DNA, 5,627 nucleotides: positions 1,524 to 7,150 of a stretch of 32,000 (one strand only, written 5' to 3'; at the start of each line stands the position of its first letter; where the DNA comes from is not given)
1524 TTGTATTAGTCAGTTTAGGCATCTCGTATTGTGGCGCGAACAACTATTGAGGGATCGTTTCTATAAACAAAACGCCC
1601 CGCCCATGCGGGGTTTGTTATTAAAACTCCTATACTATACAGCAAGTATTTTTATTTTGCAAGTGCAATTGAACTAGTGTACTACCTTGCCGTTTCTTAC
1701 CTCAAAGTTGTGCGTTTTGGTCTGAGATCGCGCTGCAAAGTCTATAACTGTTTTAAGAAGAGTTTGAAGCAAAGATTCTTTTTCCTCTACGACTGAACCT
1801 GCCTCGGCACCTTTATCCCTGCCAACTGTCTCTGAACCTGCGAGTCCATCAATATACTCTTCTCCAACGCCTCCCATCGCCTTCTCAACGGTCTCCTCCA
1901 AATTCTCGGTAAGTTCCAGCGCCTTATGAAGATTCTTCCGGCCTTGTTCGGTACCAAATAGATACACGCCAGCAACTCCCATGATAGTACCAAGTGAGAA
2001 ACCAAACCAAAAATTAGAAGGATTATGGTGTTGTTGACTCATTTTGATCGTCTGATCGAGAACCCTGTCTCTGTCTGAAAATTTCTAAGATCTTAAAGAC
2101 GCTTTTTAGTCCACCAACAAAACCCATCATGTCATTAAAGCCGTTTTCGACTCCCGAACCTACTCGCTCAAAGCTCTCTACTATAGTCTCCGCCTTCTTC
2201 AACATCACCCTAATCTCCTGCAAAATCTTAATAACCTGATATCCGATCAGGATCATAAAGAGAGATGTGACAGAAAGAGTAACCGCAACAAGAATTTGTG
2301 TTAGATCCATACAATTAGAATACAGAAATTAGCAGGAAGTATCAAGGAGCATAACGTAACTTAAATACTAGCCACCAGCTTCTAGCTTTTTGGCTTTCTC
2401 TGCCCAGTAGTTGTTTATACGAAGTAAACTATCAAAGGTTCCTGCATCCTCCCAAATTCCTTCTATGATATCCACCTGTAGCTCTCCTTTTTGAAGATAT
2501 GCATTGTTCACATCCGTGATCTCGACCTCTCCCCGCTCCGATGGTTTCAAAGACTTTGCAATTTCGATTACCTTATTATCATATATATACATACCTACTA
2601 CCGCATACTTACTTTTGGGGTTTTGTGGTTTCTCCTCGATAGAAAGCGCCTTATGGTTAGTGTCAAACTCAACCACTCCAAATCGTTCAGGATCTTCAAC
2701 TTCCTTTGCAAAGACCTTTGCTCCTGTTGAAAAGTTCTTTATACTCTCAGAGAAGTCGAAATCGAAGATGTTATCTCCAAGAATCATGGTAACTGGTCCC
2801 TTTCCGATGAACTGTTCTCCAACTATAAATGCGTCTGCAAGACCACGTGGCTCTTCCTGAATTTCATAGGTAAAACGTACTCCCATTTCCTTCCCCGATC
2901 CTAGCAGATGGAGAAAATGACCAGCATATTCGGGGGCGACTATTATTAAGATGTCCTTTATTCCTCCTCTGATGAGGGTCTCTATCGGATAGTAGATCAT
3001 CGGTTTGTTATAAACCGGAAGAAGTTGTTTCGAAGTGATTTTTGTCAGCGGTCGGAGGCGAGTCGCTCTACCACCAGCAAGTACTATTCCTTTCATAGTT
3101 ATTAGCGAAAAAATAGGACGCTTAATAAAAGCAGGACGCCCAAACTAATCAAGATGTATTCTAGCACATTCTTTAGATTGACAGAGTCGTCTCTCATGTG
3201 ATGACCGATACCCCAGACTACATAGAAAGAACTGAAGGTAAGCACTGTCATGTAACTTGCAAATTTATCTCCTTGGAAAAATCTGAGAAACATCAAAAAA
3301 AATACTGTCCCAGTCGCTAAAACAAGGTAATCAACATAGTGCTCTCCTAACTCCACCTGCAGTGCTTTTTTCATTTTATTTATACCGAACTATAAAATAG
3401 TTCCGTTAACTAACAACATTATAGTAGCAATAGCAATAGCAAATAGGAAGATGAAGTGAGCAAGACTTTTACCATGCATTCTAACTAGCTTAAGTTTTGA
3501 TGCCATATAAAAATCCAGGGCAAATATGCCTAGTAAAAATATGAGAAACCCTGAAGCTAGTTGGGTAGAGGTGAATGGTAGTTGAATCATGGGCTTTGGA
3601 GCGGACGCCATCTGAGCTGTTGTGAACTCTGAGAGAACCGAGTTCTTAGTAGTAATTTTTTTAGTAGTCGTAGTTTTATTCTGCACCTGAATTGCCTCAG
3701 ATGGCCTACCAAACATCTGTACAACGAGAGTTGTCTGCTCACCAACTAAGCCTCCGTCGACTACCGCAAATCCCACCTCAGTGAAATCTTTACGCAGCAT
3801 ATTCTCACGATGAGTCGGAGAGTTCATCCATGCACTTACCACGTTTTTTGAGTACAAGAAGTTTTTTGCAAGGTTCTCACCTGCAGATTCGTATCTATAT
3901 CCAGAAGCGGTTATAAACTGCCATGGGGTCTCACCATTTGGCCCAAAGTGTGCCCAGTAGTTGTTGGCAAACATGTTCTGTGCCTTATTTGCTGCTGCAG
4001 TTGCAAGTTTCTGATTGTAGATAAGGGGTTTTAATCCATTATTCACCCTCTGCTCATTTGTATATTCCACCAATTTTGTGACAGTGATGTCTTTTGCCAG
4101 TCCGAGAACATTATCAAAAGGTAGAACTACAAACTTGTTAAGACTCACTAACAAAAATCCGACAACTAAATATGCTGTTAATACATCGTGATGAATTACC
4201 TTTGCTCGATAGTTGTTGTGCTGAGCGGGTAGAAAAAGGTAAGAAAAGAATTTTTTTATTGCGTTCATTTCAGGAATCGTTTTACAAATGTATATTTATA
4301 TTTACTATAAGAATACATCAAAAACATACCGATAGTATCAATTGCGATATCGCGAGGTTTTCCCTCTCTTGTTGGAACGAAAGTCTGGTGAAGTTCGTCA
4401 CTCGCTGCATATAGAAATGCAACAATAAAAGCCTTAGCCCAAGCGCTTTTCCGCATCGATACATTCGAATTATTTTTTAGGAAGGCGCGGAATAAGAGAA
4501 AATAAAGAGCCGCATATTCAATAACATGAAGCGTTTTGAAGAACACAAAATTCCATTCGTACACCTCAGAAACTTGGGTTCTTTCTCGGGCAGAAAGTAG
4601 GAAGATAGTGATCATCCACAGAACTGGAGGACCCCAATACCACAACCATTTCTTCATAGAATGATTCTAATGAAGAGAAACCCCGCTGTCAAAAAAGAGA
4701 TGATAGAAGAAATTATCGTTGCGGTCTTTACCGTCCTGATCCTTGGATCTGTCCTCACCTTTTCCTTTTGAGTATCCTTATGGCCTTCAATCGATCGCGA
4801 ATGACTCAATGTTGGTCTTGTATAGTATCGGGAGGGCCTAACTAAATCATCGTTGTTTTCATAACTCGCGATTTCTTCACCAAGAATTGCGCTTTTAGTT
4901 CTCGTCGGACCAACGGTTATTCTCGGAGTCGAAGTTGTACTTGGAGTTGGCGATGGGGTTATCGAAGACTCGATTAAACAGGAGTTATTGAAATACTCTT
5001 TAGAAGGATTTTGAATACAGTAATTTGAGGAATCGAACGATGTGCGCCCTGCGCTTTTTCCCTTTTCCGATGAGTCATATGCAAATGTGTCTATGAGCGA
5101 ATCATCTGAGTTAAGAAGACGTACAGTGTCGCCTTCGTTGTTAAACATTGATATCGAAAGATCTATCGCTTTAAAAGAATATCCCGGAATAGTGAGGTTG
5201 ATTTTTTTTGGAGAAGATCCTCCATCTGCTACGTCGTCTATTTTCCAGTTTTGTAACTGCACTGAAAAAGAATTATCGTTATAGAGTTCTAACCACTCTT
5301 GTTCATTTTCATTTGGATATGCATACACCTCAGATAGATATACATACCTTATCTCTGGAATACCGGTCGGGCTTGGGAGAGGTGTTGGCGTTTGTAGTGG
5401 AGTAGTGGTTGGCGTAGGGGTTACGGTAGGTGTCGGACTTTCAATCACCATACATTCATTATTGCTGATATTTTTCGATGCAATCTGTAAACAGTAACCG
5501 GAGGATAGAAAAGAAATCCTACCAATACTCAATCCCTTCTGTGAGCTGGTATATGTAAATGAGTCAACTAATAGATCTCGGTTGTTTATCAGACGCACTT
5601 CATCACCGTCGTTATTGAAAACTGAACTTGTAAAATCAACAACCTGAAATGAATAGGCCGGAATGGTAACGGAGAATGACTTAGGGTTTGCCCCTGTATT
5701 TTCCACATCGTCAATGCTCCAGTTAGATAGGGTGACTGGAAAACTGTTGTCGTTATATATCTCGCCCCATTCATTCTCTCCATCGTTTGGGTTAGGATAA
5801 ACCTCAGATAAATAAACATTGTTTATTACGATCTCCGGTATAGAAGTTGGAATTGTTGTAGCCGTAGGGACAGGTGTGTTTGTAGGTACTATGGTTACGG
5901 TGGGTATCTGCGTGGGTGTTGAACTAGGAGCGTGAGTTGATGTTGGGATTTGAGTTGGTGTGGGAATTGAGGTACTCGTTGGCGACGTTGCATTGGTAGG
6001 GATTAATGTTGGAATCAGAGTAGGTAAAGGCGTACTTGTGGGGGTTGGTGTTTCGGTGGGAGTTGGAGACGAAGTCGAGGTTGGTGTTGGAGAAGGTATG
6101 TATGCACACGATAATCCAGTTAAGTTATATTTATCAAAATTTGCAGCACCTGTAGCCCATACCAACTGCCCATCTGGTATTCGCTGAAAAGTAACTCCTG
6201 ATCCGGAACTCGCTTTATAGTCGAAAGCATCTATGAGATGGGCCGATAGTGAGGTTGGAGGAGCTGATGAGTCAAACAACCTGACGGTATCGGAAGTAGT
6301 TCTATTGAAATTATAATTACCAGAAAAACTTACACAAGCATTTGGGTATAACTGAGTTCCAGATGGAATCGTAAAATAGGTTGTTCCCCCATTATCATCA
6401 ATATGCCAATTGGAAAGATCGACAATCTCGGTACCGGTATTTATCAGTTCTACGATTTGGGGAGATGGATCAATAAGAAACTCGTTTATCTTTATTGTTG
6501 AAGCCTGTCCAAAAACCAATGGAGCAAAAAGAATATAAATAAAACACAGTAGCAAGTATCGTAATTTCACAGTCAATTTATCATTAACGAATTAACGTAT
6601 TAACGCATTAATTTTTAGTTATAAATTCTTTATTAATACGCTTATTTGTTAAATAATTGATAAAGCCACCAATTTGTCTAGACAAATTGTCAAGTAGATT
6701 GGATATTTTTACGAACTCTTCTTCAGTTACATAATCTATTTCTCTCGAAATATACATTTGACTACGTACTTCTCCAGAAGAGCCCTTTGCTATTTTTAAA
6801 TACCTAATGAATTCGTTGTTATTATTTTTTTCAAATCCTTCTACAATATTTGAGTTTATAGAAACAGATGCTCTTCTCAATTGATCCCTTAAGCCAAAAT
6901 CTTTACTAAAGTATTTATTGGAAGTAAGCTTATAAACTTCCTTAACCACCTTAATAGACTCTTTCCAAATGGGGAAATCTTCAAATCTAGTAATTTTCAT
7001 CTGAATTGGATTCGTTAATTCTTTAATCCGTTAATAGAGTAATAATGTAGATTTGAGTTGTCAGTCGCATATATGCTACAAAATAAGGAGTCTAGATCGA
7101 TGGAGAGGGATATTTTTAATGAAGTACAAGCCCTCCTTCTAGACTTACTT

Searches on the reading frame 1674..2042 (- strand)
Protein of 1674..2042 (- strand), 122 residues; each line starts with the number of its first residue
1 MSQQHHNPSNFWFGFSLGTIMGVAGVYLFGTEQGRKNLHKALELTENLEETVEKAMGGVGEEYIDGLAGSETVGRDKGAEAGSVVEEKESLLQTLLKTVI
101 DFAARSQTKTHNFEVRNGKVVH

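Call 5: search_protein_families(library=pfam, proteins=[window:1674-2042:-], max_evalue=0.01)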
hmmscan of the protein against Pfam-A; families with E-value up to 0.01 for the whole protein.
window:1674-2042:- (122 aa): 0 families

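Call 119: find_encoding_contigs(protein=window:1674-2042:-, flank=10000, max_places=3)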
Protein window:1674-2042:- (122 aa): 23 contigs read that carry it; 3 places shown.
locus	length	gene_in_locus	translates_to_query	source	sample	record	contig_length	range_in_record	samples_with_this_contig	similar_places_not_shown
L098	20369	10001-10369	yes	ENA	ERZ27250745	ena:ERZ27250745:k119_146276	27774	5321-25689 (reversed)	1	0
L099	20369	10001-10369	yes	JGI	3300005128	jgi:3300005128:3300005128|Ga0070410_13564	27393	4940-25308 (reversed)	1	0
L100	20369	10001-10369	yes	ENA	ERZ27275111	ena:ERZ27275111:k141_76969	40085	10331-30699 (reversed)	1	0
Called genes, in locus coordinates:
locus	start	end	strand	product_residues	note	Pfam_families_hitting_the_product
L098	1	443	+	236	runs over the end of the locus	PF00696:AA_kinase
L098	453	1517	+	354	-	PF02463:SMC_N, PF13175:AAA_15, PF13476:AAA_23 (weak)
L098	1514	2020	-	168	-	-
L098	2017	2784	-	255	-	PF04140:ICMT (faint), PF06966:DUF1295, PF02544:Steroid_dh, PF04191:PEMT (weak)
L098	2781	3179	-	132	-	PF09945:DUF2177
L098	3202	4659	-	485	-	PF02367:TsaE (faint), PF02463:SMC_N (faint), PF03193:RsgA_GTPase (faint), PF13476:AAA_23 (faint), PF13555:AAA_29 (faint), PF00005:ABC_tran, PF13304:AAA_21 (weak), PF00005:ABC_tran, +6 more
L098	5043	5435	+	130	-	PF05635:23S_rRNA_IVP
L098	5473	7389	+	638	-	PF00932:LTD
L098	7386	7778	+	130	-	PF04892:VanZ-LLP1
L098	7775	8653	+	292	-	PF00188:CAP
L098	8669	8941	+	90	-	-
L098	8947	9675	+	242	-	PF00483:NTP_transferase, PF12804:NTP_transf_3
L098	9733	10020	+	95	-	-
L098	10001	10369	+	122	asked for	-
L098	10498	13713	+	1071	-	PF04563:RNA_pol_Rpb2_1, PF04561:RNA_pol_Rpb2_2, PF04565:RNA_pol_Rpb2_3, PF10385:RNA_pol_Rpb2_45, PF00562:RNA_pol_Rpb2_6, PF04560:RNA_pol_Rpb2_7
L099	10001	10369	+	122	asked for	-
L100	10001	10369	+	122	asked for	-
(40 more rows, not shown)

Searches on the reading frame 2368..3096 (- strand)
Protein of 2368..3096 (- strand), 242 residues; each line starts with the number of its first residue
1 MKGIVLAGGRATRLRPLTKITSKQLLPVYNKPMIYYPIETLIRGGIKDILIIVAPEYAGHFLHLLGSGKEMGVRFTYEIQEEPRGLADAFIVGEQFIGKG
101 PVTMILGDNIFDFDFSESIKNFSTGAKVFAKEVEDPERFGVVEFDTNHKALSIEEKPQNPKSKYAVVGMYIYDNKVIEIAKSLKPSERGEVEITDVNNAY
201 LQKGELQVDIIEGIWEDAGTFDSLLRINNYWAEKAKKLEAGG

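Call 5: search_protein_families(library=pfam, proteins=[window:2368-3096:-], max_evalue=0.01)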
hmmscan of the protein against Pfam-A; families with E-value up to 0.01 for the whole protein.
window:2368-3096:- (242 aa): 2 families
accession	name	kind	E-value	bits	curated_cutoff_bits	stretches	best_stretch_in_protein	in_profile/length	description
PF00483.29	NTP_transferase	-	1.7e-64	218.2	21.2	1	2-230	1-241/245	Nucleotidyl transferase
PF12804.13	NTP_transf_3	-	2.7e-08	34.6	27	1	3-111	1-98/160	MobA-like NTP transferase domain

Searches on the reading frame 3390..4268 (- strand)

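Call 5: search_protein_families(library=pfam, proteins=[window:3390-4268:-], max_evalue=0.01)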
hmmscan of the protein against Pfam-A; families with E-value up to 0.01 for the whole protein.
window:3390-4268:- (292 aa): 1 family
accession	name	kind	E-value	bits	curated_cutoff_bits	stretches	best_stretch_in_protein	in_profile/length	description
PF00188.32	CAP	-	9.7e-20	72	21.1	1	68-184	2-115/117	Cysteine-rich secretory protein family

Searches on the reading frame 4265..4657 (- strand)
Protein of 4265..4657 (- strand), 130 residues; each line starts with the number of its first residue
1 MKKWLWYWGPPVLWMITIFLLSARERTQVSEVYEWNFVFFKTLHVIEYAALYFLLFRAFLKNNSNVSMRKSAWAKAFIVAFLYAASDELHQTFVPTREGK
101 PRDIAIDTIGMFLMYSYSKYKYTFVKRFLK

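Call 5: search_protein_families(library=pfam, proteins=[window:4265-4657:-], max_evalue=0.01)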
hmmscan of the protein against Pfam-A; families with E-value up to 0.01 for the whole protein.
window:4265-4657:- (130 aa): 1 family
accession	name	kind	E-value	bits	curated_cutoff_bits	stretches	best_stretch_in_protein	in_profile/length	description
PF04892.17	VanZ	-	6.7e-14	53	30.1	1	12-115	6-119/126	VanZ like family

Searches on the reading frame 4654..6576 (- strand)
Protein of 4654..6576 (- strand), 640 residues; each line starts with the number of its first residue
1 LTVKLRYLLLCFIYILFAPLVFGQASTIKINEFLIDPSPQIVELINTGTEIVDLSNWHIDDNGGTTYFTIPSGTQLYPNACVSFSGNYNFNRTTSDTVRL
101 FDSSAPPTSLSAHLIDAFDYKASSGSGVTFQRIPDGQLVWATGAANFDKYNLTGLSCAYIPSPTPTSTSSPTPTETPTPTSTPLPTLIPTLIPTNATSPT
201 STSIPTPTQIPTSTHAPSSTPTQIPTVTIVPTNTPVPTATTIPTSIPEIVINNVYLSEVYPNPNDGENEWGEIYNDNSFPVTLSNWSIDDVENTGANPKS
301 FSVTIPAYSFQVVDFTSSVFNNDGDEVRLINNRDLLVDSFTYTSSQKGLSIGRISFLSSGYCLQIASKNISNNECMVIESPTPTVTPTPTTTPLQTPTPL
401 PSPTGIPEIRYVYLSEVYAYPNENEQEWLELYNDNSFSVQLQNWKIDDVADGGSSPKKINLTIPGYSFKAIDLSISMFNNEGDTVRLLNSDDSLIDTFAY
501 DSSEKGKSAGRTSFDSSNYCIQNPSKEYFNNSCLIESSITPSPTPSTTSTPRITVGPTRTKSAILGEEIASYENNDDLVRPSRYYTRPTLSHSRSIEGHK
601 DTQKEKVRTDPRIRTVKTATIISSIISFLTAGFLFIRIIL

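Call 5: search_protein_families(library=pfam, proteins=[window:4654-6576:-], max_evalue=0.01)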
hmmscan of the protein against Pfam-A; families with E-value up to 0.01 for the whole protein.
window:4654-6576:- (640 aa): 2 families
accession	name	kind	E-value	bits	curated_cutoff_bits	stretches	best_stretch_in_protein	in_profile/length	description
PF00932.25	LTD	-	3e-32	111.7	34.3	3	252-343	6-108/109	Lamin Tail Domain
PF19944.4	DUF6406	-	0.0037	17.9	26.9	0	423-454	42-73/84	Family of unknown function (DUF6406)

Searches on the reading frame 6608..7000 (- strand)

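Call 5: search_protein_families(library=pfam, proteins=[window:6608-7000:-], max_evalue=0.01)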
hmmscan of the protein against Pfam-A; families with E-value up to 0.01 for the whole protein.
window:6608-7000:- (130 aa): 1 family
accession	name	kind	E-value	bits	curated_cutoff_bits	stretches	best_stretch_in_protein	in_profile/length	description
PF05635.17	23S_rRNA_IVP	-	1.6e-34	118.7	33.8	1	7-111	1-105/106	23S rRNA-intervening sequence protein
